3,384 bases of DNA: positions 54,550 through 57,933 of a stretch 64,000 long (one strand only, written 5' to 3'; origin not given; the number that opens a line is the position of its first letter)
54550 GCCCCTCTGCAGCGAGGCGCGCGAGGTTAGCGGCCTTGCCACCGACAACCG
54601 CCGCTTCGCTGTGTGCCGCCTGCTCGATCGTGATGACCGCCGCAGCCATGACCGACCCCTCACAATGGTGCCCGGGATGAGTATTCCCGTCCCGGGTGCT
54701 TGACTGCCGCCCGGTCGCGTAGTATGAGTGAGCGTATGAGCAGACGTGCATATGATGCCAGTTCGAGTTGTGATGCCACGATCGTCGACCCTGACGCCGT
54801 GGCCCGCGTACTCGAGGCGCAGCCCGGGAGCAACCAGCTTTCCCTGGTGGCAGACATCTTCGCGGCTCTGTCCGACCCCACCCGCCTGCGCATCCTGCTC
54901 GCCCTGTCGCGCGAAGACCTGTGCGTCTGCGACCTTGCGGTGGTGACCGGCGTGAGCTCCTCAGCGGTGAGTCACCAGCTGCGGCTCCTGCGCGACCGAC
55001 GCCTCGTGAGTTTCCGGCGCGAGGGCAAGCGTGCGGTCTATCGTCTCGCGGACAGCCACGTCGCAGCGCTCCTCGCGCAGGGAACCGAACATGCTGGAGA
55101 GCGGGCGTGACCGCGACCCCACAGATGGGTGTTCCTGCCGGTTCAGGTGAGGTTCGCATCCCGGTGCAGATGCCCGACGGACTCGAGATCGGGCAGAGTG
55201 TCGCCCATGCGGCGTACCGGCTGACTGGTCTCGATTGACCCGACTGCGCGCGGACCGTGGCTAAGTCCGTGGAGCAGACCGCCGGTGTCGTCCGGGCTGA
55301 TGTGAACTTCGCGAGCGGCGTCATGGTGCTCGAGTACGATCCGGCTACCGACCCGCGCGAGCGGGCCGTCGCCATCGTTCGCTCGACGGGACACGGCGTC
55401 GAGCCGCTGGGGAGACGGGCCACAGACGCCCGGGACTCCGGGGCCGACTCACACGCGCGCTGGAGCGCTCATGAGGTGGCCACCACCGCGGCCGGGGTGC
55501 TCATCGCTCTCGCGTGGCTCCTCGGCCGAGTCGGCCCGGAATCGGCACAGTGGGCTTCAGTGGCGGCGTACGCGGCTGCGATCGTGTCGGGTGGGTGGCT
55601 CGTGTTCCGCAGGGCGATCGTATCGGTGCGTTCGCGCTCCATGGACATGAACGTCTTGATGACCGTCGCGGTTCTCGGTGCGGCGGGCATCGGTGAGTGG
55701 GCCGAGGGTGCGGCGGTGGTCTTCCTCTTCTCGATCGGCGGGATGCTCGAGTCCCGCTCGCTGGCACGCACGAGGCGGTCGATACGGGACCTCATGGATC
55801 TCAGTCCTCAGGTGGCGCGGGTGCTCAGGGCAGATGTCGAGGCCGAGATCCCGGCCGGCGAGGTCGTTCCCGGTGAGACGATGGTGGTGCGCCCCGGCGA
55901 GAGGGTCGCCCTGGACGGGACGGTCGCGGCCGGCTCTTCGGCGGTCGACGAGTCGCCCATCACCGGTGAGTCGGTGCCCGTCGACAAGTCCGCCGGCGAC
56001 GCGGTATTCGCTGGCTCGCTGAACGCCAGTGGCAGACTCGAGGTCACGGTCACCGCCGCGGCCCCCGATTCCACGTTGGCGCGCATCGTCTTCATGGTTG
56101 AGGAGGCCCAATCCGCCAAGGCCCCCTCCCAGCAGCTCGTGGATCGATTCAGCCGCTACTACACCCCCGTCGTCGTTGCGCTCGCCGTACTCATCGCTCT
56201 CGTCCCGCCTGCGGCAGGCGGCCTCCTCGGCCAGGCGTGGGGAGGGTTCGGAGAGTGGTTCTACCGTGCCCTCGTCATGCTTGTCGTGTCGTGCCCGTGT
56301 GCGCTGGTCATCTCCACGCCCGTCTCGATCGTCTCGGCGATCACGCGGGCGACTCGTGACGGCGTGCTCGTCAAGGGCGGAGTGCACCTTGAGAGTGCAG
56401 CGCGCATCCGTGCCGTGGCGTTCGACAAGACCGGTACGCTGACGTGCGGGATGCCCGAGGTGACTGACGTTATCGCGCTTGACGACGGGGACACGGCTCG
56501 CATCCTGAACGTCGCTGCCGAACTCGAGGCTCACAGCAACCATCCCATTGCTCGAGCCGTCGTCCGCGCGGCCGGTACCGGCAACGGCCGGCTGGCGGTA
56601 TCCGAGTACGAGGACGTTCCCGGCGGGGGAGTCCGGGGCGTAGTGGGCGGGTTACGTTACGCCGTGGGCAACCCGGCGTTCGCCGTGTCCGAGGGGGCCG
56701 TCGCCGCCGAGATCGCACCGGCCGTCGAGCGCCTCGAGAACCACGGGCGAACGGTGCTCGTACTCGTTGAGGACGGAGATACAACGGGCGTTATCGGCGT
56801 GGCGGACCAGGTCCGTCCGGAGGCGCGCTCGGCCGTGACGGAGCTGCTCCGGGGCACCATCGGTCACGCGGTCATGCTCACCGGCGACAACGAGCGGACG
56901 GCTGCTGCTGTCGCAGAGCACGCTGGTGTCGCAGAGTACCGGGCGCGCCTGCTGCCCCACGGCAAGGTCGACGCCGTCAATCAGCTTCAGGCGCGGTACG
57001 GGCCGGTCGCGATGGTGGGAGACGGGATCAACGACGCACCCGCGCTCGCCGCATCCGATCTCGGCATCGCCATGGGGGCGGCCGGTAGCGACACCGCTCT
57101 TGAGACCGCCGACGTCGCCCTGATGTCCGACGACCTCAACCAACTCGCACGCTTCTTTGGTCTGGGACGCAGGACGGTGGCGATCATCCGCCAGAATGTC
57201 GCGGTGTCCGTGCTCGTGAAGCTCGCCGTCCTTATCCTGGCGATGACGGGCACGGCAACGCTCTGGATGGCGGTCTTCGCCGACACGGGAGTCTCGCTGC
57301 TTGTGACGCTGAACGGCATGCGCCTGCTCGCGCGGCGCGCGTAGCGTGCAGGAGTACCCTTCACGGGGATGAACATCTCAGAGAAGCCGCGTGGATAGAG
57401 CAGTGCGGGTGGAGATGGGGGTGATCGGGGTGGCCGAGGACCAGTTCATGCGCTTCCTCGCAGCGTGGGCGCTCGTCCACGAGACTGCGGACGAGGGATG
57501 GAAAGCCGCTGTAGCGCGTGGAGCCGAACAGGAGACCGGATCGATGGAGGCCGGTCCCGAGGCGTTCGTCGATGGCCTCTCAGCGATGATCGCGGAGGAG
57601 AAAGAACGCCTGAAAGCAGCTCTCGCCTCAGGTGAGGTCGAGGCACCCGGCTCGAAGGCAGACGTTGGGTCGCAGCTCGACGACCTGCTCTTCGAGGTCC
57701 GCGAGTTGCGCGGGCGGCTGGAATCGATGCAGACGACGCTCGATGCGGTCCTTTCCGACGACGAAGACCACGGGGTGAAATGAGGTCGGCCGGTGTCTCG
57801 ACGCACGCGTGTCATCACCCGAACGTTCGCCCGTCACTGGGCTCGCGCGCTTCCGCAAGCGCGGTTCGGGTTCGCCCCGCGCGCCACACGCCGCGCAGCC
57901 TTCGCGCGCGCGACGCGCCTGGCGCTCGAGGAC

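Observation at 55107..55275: In-frame TGA at the first Cys of the CxxC metal site of the CadA-type ATPase: selenocysteine (UxxC) or a very recent nonsense mutation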

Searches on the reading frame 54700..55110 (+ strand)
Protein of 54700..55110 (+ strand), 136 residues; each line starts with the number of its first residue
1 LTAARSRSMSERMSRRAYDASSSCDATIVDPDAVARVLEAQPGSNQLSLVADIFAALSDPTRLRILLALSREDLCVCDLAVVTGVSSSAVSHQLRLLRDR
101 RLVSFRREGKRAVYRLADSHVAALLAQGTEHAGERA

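Call 8: search_protein_families(library=pfam, proteins=[window:54700-55110:+])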
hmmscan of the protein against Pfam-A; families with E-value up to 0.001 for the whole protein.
window:54700-55110:+ (136 aa): 3 families
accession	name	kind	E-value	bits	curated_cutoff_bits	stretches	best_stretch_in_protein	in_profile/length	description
PF01022.26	HTH_5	-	5.9e-16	58.5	22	1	59-104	1-46/47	Bacterial regulatory protein, arsR family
PF12840.13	HTH_20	-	9.3e-07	29.2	27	1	57-103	1-48/51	Helix-turn-helix domain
PF12802.13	MarR_2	-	6.1e-06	26.8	27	1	60-108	5-55/61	MarR family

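Call 37: search_protein_families(library=ncbifam, proteins=[window:54700-55110:+], max_evalue=0.00001)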
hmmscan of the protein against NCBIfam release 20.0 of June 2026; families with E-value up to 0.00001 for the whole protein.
window:54700-55110:+ (136 aa): 7 families
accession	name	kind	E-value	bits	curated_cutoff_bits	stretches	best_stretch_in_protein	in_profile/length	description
NF033788.1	HTH_metalloreg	subfamily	4.8e-28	96.8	55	1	50-125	1-77/77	metalloregulator ArsR/SmtB family transcription factor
NF007528.0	PRK10141.1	subfamily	6.6e-13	48.6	97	1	52-128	8-84/117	metalloregulator ArsR/SmtB family transcription factor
NF033789.1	repress_SdpR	subfamily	4.5e-12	45.7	100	1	53-122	1-70/79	autorepressor SdpR family transcription factor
NF047906.1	CdPbTransRegCmtR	equivalog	1e-11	44.6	150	1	47-126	8-87/104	Cd(II)/Pb(II)-sensing metalloregulatory transcriptional regulator CmtR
NF045707.1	Dbac_1936_reg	equivalog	1.9e-11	43.9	115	1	46-127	3-84/99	ArsR/SmtB-type metalloregulator TsoR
NF040642.1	sulf_sens_BigR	equivalog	4.8e-11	42.6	155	1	50-125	10-85/95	sulfite-sensing transcriptional repressor BigR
NF041413.1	ArsR_Rv2640c_fam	equivalog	3e-10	40.5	155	1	50-125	32-110/118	Rv2640c family ArsR-like transcriptional regulator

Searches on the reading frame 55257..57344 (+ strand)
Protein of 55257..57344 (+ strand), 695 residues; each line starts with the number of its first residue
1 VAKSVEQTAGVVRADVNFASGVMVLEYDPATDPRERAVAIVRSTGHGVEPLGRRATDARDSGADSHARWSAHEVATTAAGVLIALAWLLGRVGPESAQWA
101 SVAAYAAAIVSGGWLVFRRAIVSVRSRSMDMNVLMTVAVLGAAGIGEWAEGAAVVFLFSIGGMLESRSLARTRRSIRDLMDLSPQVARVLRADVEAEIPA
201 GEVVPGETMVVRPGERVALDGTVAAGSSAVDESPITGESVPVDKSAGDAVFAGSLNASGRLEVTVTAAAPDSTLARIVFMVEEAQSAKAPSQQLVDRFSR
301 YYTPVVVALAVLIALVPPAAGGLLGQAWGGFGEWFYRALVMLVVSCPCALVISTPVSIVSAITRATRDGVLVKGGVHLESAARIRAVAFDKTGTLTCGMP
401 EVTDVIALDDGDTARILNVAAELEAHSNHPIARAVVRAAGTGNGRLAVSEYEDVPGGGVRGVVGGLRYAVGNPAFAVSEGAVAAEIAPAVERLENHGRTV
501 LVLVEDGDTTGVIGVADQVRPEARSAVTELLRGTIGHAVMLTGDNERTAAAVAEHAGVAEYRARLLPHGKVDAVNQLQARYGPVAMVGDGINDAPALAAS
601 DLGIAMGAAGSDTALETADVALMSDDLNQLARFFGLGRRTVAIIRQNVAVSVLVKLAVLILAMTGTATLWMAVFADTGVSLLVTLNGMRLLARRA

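Call 9: find_related_loci(query=window:55257-57344:+, collection=genome_contigs, flank=6000)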
Query window:55257-57344:+ (695 aa) in genome_contigs; peptide patterns used: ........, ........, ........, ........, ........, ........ (x = any residue, [..] = any of these).
600 stretches matched a pattern (row limit reached: there are more); 599 encode a relative of the query (tblastn E <= 1e-3); the best 80 are kept; 80 distinct loci.
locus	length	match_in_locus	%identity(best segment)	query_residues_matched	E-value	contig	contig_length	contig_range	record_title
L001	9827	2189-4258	58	3-691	0e+0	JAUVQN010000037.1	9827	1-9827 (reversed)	MAG: Coriobacteriia bacterium isolate CSMAG_689 CSMAG_689_k127_5478190_length_9827_cov_10.0000, whole genome shotgun seq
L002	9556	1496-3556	56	1-691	0e+0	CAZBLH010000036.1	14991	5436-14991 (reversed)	MAG TPA_asm: uncultured Eubacteriales bacterium isolate SRP268622_co1_142 genome assembly, contig: NODE_9037_length_1499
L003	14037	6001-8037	59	1-686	0e+0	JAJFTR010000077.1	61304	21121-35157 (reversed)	MAG: Actinomycetes bacterium isolate bin.250 k141_463977, whole genome shotgun sequence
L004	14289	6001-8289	60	1-691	0e+0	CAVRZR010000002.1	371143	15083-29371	MAG: uncultured Actinomycetes bacterium isolate MFD05942.bin.2.130 genome assembly, contig: contig_43220, whole genome s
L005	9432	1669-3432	51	100-691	0e+0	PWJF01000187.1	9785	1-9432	MAG: Ignavibacteriales bacterium isolate CSSed10_136R1 CS-Sed10-C18706, whole genome shotgun sequence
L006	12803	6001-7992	49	15-691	0e+0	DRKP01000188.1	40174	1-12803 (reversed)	MAG TPA_asm: Sedimenticola thiotaurini isolate HyVt-443 HyVt-443_k145_97940, whole genome shotgun sequence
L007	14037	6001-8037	44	3-691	0e+0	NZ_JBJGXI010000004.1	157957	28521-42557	Radiobacillus sp. PE A8.2 4, whole genome shotgun sequence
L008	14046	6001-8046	44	1-691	0e+0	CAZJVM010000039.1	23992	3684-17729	MAG TPA_asm: uncultured bacterium isolate binchicken_co275_165 genome assembly, contig: NODE_2548_length_23992_cov_16.12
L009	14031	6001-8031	45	2-691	0e+0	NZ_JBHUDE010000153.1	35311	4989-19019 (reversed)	Oceanobacillus luteolus strain CGMCC 1.12406 soapdenovo_K_105_153, whole genome shotgun sequence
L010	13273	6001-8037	42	3-694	3e-179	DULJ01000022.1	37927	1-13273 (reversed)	MAG TPA_asm: Bacillales bacterium isolate AS04akNAM_110 18774_AS04, whole genome shotgun sequence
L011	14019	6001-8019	45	1-689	3e-179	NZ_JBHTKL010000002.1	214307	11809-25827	Thalassobacillus hwangdonensis strain CCUG 56607 GCM70027472_4, whole genome shotgun sequence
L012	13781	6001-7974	45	16-691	5e-178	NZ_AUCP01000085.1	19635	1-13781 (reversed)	Cohnella thermotolerans DSM 17683 G485DRAFT_scaffold00067.67_C, whole genome shotgun sequence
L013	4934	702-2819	48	2-695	0e+0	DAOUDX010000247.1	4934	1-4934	MAG TPA_asm: Anaerolineae bacterium isolate N2_102 k133_401808, whole genome shotgun sequence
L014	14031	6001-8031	44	2-691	7e-177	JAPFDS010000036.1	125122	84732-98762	MAG: Bacillales bacterium isolate bin_7_DannyCat k141_100442, whole genome shotgun sequence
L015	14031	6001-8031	48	1-691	6e-176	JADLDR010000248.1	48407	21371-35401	MAG: Armatimonadota bacterium isolate SJ283 c_000001776678, whole genome shotgun sequence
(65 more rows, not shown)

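Call 12: find_encoding_contigs(protein=window:55257-57344:+, flank=10000, max_places=6)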
Protein window:55257-57344:+ (695 aa): no gene with exactly this product is on record in the collection.

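Call 19: find_related_loci(query=window:55257-57344:+, collection=metagenome_contigs, flank=8000)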
Query window:55257-57344:+ (695 aa) in metagenome_contigs; peptide patterns used: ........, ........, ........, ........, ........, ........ (x = any residue, [..] = any of these).
600 stretches matched a pattern (row limit reached: there are more); 595 encode a relative of the query (tblastn E <= 1e-3); the best 80 are kept; 80 distinct loci.
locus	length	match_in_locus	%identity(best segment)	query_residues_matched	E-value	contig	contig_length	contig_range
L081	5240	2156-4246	78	1-695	0e+0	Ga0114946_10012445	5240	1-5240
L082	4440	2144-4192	52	1-691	0e+0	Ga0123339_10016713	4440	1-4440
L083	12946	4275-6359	45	1-694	0e+0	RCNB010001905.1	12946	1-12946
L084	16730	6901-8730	51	78-695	0e+0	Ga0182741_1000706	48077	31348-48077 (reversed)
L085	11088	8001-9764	52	103-695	2e-177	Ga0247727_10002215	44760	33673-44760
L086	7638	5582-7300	51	116-694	4e-172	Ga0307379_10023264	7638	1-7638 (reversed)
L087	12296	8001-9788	49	93-692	3e-171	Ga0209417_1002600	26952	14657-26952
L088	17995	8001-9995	46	11-692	6e-170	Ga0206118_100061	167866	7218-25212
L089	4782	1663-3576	42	52-693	7e-173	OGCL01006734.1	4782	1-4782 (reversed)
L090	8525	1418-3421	46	10-691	3e-168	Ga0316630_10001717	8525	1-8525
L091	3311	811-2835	44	1-690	6e-176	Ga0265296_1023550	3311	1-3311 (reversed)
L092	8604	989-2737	50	105-691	8e-165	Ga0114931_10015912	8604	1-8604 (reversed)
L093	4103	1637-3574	48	57-691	1e-167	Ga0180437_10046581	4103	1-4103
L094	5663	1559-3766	45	3-690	9e-164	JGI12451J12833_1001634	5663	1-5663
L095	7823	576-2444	43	57-690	2e-159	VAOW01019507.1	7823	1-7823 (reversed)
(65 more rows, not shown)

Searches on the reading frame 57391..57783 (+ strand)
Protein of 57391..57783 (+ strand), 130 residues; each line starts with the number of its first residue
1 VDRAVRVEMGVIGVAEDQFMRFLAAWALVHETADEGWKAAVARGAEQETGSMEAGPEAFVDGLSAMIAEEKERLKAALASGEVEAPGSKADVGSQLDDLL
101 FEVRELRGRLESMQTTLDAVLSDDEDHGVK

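Call 37: search_protein_families(library=ncbifam, proteins=[window:57391-57783:+], max_evalue=0.00001)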
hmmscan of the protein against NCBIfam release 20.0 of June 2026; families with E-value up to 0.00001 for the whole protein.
window:57391-57783:+ (130 aa): 0 families
